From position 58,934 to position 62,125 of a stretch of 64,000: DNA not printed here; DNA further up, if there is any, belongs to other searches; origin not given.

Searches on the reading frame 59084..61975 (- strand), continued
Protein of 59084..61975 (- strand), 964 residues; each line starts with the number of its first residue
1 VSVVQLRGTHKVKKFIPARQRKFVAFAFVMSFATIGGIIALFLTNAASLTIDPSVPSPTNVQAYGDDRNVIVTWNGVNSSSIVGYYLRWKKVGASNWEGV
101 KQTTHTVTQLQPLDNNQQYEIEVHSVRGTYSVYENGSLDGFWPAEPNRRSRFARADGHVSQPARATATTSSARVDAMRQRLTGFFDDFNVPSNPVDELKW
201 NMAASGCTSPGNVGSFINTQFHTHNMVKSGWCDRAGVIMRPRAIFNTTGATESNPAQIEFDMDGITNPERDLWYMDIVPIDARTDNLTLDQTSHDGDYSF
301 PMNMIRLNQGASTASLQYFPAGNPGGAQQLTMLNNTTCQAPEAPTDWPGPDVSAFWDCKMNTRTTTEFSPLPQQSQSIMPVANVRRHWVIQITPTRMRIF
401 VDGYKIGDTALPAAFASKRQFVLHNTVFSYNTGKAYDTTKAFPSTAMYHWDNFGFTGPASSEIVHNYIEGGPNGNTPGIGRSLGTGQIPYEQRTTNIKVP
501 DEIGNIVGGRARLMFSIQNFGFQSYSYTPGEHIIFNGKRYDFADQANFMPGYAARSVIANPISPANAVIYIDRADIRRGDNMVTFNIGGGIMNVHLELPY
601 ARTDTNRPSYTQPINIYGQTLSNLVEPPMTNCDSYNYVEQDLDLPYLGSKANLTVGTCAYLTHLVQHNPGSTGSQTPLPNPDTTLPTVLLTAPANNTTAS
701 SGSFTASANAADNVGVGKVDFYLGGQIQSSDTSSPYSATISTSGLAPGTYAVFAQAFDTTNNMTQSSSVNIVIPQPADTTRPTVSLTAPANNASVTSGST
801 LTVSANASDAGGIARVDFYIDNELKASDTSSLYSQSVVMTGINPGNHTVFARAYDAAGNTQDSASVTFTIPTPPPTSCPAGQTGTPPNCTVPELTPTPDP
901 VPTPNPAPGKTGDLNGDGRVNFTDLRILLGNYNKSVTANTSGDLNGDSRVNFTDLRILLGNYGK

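Call 52: fold_search(model_id=the predicted structure, library=pdb)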
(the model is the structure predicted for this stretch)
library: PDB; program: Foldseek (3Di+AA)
matches with E <= 10: 1955; with E <= 0.001: 462
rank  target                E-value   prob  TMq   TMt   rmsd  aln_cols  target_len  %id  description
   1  3pdd                  4.0e-16  1.00  0.11  0.45  10.0       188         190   31  Structures of Clostridium thermocellum CbhA fibronectin(III)-like modules (released 2011-11-23)
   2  9ozi_A                5.2e-11  1.00  0.12  0.08  40.2      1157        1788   10  Cryo-EM structure of chicken ROS1 in apo-state. This is the complete map and model. (released 2026-02-25)
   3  9ozh_D                5.7e-11  1.00  0.12  0.08  40.0      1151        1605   10  Cryo-EM structure of 1:2:1 ROS1/NEL/NICOL holo-complex, conformation 2. (released 2026-02-25)
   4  8ave_B                6.7e-11  1.00  0.10  0.16  39.7       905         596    9  Human leptin in complex with the human LEP-R ectodomain fused to a C-terminal trimeric isoleucine GCN4 zipper (2:2 mod (released 2023-04-05)
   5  9oz1_A                7.0e-11  1.00  0.09  0.11  46.2      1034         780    9  Cryo-EM structure of chicken ROS1 in apo-state. Cryo-EM refinement is focused on the "leg" region of chicken ROS1. (released 2026-02-25)
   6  9pwq_A                7.4e-11  1.00  0.14  0.10  45.0      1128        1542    9  Cryo-EM structure of receptor tyrosine kinase ROS1 extracellular domain in complex with NELL2 (released 2026-02-25)
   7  9pvp                  1.6e-10  1.00  0.13  0.08  40.1      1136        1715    9  Cryo-EM structure of receptor tyrosine kinase ROS1 extracellular domain (released 2026-02-25)
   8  8v2b_B                2.2e-10  1.00  0.10  0.15  27.3       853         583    8  Cryo-EM structure of mouse type II OSM receptor complex: model for full extracellular assembly (released 2024-11-20)
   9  8q6t_I                5.3e-10  1.00  0.11  0.10  68.2       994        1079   11  Helical reconstruction of the relaxed thick filament from FIB milled left ventricular mouse myofibrils (released 2023-11-01)
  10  9ozc_A                1.0e-09  1.00  0.13  0.09  41.7      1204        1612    9  Cryo-EM structure of 1:2:1 ROS1/NEL/NICOL holo-complex, conformation 1. (released 2026-02-25)
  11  8avb_B                1.6e-09  1.00  0.10  0.15  40.6       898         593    8  Cryo-EM structure for mouse leptin in complex with the mouse LEP-R ectodomain (1:2 mLEP:mLEPR model). (released 2023-04-05)
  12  9bfu_A                4.4e-09  0.99  0.11  0.07  36.8      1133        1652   10  Cryo-EM structure of Sevenless extracellular domain (composite map of the dimer, pH 4.6) (released 2025-01-29)
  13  9bfp_A                4.8e-09  0.99  0.10  0.10  33.2      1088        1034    7  Cryo-EM structure of Sevenless extracellular domain (monomer) (released 2025-01-29)
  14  7q61_A                5.1e-09  0.94  0.09  0.08  29.0      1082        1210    8  Structure of TEV conjugated A2ML1 (A2ML1-TC) (released 2022-04-20)
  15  7q62_B                9.4e-09  0.84  0.08  0.09  29.1      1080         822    8  Structure of TEV cleaved A2ML1 dimer (A2ML1-TT dimer) (released 2022-04-20)
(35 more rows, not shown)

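Call 69: find_encoding_contigs(protein=P0003, flank=5000, max_places=2)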
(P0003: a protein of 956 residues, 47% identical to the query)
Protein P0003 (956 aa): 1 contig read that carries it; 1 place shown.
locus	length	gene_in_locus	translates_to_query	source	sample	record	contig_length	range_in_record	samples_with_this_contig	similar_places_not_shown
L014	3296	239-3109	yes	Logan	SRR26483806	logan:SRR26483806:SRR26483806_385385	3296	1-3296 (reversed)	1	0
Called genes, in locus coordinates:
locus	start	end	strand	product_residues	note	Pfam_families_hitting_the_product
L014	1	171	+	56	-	?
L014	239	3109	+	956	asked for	PF17957:Big_7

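Call 70: find_encoding_contigs(protein=P0002, flank=5000, max_places=2)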
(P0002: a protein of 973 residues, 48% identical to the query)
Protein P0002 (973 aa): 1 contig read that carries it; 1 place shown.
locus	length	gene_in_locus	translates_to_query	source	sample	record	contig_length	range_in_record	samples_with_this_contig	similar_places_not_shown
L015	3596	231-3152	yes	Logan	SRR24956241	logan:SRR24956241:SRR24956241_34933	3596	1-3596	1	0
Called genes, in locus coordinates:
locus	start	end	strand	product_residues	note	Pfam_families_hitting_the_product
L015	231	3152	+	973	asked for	PF00041:fn3 (weak), PF19077:Big_13 (faint), PF17957:Big_7, PF00404:Dockerin_1 (weak)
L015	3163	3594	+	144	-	?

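Call 74: search_protein_families(library=pfam, proteins=[P0007, P0047, P0011], max_evalue=0.1)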
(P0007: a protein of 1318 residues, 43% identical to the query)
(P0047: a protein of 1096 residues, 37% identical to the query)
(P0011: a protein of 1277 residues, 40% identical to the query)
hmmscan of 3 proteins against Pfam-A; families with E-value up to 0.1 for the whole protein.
P0007 (1318 aa): 6 families
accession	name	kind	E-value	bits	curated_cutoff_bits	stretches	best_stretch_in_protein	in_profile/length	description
PF17957.7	Big_7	-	3.6e-39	133.7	24.1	3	1140-1205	1-68/70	Bacterial Ig domain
PF00041.27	fn3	-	1.4e-07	32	25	1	56-127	3-72/84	Fibronectin type III domain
PF13750.12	Big_3_3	-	3.8e-05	23.9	27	1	1094-1170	3-79/157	Bacterial Ig-like domain (group 3)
PF00404.24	Dockerin_1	-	0.0073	16.9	22.9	1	1263-1311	1-53/57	Dockerin type I domain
PF19077.6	Big_13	-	0.012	16.6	27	1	714-777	32-100/102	Bacterial Ig-like domain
PF15363.11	BTBD8_C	-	0.098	13.4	27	0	1088-1107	7-26/46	BTB/POZ domain-containing protein 8, C-terminal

P0047 (1096 aa): 7 families
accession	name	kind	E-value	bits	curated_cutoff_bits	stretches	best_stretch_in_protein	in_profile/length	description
PF17957.7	Big_7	-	9.2e-20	71.5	24.1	1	951-1018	1-70/70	Bacterial Ig domain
PF00041.27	fn3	-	1.4e-08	35.3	25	1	58-135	2-74/84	Fibronectin type III domain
PF00404.24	Dockerin_1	-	6.3e-06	26.7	22.9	1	1045-1090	2-52/57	Dockerin type I domain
PF19077.6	Big_13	-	0.0001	23.2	27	1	980-1036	40-100/102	Bacterial Ig-like domain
PF13517.12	FG-GAP_3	-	0.017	16.2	26.9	0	1036-1056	40-60/61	FG-GAP-like repeat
PF13750.12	Big_3_3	-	0.019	15.1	27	1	1000-1044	3-48/157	Bacterial Ig-like domain (group 3)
PF16405.10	DUF5013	-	0.02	15.5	28.5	0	1004-1056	66-121/149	Domain of unknown function (DUF5013)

P0011 (1277 aa): 11 families
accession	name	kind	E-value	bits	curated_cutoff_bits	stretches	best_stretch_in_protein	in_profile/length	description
PF17957.7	Big_7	-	2.3e-49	166.4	24.1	3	1030-1100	1-70/70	Bacterial Ig domain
PF19077.6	Big_13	-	4.1e-12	46.9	27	3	1158-1215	40-100/102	Bacterial Ig-like domain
PF00041.27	fn3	-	2.9e-11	43.8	25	1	54-125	3-72/84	Fibronectin type III domain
PF13750.12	Big_3_3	-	5.4e-07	29.9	27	1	1084-1159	5-79/157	Bacterial Ig-like domain (group 3)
PF00404.24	Dockerin_1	-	2.3e-06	28.1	22.9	1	1224-1271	1-52/57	Dockerin type I domain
PF07495.19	Y_Y_Y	-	2.4e-05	24.6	26.6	1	716-769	11-64/65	Y_Y_Y domain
PF24384.1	Ig_TMM62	-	0.0011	19.1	27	1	1172-1216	78-125/128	TMEM62 Ig-like domain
PF20164.4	GspA_SrpA_N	-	0.018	15.8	27.4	0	1095-1220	20-116/117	GspA/SrpA SigLec-like domain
PF01108.23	Tissue_fac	-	0.027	14.7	27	0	48-109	19-84/107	Tissue factor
PF00028.23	Cadherin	-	0.049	14.5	28.8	0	743-769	64-92/93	Cadherin domain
PF16389.11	DUF4998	-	0.061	13.3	29.1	0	61-116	129-184/199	Domain of unknown function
